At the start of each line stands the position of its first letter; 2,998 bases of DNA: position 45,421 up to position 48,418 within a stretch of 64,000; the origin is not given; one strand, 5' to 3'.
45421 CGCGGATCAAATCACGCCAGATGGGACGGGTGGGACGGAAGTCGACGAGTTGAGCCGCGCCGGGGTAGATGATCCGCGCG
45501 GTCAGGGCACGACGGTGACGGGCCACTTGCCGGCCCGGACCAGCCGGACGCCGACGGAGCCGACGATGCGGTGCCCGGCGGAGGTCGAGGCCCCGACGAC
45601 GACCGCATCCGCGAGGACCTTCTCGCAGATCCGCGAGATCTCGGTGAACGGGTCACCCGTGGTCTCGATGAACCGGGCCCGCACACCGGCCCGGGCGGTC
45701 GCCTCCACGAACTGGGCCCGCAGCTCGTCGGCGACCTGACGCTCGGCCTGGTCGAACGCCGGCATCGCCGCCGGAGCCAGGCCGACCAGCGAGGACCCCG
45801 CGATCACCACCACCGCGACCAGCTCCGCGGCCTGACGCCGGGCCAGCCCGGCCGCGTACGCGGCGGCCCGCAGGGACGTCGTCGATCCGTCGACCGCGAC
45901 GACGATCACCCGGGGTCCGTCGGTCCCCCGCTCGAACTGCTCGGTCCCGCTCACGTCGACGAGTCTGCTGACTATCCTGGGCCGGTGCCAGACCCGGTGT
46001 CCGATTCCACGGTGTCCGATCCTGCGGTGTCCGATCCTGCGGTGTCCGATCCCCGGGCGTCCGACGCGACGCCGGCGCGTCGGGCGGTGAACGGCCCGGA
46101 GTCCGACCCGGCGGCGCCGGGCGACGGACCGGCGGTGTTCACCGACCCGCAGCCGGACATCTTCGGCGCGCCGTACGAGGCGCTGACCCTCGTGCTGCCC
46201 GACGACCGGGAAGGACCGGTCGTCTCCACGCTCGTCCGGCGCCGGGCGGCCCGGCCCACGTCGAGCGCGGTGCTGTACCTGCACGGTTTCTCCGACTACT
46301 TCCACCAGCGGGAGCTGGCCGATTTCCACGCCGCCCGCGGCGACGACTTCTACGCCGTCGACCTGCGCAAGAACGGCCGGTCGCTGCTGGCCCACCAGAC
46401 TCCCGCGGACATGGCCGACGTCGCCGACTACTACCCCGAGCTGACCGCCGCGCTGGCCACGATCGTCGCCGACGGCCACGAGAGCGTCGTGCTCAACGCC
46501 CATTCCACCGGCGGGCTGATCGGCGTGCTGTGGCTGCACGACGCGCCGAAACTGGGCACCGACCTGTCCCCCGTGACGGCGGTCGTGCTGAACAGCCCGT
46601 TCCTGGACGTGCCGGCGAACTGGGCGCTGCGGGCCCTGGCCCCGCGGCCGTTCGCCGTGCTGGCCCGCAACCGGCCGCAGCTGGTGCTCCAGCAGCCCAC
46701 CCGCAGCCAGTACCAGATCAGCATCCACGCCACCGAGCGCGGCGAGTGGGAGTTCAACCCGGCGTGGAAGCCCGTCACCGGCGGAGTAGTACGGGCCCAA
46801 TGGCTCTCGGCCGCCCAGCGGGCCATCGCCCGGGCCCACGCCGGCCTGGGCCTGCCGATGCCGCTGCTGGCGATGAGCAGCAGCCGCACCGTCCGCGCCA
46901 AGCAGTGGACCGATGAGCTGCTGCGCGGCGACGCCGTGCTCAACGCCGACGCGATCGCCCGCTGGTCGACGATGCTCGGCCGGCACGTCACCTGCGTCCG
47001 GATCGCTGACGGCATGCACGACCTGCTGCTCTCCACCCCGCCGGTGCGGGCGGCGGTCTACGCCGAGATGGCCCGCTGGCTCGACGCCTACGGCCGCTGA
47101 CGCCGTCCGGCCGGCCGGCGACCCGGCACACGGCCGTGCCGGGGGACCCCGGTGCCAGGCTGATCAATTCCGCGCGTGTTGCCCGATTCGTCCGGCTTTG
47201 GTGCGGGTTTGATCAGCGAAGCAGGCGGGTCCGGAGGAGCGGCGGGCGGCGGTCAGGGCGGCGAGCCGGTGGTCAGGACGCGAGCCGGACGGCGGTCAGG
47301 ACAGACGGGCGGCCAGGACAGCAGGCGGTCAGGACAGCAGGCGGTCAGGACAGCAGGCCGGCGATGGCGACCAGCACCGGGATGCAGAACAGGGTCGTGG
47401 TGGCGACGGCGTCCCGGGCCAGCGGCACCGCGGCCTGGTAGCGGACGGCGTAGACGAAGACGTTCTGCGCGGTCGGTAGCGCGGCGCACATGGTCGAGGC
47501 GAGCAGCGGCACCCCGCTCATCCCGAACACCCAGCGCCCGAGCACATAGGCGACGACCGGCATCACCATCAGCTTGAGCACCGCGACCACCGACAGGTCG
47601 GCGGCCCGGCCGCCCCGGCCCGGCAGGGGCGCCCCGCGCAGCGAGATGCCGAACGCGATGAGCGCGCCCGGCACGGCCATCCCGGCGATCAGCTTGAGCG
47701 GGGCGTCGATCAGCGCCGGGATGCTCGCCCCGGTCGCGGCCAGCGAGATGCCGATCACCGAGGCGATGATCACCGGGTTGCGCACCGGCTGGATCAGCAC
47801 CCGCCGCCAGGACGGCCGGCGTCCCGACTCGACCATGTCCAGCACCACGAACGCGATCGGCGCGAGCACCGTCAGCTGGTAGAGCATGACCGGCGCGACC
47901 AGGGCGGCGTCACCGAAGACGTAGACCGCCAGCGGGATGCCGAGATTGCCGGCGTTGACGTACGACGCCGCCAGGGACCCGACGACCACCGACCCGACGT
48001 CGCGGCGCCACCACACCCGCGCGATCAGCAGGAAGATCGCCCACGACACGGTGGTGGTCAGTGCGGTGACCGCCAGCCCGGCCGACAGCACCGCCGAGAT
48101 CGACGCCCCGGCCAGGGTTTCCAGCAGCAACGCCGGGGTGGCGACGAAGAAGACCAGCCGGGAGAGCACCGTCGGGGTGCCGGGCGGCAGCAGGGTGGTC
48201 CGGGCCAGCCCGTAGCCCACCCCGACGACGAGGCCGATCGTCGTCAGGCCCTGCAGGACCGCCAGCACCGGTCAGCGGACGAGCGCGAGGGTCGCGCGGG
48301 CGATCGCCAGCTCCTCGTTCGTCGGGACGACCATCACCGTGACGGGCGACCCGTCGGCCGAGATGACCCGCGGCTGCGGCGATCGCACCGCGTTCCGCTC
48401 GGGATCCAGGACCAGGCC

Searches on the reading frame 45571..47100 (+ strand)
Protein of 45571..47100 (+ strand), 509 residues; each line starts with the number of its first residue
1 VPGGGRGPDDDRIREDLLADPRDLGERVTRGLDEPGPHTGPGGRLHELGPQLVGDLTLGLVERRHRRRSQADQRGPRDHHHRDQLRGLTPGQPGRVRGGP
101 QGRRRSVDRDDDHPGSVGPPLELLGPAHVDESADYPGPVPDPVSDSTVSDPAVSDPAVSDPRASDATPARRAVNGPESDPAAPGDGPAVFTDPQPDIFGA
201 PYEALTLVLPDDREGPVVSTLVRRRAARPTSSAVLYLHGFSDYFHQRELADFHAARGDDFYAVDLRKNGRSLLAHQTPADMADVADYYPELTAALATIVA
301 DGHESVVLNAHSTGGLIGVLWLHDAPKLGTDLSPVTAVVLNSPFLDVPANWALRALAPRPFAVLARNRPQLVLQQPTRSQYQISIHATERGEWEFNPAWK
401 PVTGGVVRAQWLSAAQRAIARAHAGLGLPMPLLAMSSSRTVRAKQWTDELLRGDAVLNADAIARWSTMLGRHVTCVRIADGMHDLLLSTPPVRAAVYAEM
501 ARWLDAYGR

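Call 3: search_protein_families(library=pfam, proteins=[window:45571-47100:+], max_evalue=0.1)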
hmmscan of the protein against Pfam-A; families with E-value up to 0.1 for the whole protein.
window:45571-47100:+ (509 aa): 3 families
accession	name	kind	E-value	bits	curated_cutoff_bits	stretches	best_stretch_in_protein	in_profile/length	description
PF12146.15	Hydrolase_4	-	5e-12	46.1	27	1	231-425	4-186/239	Serine aminopeptidase, S33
PF00561.26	Abhydrolase_1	-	0.00047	20.3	25.8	1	233-351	2-109/245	alpha/beta hydrolase fold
PF07819.20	PGAP1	-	0.048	13.8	24.3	0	241-323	29-110/233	PGAP1-like alpha/beta domain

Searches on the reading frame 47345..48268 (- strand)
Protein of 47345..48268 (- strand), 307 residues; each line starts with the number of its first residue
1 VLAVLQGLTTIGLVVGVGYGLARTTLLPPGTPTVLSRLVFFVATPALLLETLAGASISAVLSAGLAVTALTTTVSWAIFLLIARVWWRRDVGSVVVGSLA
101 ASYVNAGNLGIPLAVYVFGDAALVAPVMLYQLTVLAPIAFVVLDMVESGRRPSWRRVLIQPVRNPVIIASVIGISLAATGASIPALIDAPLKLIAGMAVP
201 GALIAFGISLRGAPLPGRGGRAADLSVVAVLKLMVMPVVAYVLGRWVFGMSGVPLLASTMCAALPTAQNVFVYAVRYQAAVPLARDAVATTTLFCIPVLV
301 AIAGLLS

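Call 91: search_protein_families(library=pfam, proteins=[window:47345-48268:-], max_evalue=0.01)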
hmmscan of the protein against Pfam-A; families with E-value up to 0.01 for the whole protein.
window:47345-48268:- (307 aa): 1 family
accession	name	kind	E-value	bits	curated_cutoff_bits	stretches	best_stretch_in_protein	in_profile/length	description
PF03547.23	Mem_trans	-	6e-24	84.7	25.7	1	10-300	8-340/343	Membrane transport protein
